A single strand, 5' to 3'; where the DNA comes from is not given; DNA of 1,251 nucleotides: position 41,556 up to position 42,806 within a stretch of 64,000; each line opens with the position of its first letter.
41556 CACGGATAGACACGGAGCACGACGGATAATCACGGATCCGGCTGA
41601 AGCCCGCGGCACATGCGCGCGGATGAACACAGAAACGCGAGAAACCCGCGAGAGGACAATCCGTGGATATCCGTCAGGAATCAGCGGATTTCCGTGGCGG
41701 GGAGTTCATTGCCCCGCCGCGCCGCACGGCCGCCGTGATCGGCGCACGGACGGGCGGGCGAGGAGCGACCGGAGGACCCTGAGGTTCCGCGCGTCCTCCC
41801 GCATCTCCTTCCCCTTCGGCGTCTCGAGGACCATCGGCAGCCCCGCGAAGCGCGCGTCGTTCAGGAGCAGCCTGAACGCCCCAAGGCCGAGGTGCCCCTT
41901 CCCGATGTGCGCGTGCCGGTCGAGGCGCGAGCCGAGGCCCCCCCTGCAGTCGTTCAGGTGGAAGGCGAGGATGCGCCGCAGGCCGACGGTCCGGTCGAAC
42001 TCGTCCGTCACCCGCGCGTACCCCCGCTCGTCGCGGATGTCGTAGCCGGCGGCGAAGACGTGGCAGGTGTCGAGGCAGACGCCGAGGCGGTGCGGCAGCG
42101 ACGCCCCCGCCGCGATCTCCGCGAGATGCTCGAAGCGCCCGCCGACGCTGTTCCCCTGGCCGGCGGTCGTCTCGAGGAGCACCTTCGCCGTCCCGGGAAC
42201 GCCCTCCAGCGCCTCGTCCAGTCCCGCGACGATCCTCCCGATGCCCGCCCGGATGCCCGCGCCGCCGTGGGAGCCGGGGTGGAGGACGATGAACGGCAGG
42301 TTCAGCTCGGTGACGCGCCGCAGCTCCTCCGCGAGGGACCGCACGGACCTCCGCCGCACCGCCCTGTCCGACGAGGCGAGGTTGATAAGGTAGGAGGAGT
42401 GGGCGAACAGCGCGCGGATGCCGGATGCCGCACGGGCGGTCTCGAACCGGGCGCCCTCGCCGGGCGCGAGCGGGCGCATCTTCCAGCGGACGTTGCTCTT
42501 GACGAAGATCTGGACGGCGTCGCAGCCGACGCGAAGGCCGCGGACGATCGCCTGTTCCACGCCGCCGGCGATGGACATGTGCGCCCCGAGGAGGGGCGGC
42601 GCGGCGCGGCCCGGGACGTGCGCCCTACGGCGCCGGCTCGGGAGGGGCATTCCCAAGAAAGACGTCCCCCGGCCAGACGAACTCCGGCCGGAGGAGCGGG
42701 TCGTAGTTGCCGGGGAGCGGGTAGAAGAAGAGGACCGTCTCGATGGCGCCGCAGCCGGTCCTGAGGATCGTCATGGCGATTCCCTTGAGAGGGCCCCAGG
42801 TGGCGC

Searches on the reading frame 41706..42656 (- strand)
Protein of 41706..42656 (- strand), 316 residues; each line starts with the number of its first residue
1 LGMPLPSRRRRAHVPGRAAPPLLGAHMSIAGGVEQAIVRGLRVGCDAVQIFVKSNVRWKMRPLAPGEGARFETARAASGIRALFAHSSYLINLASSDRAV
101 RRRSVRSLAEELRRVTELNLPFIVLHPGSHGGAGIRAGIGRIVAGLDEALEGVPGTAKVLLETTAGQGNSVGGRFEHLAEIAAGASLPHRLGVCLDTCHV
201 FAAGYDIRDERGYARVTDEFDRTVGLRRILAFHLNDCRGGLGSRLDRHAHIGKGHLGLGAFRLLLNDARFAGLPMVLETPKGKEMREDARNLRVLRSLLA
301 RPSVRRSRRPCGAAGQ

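Call 47: search_protein_families(library=pfam, proteins=[window:41706-42656:-], max_evalue=0.001)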
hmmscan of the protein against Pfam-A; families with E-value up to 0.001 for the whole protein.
window:41706-42656:- (316 aa): 1 family
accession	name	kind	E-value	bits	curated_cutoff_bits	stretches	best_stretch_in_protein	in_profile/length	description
PF01261.30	AP_endonuc_2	-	2.2e-48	165.6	31.1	1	43-293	7-247/249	Xylose isomerase-like TIM barrel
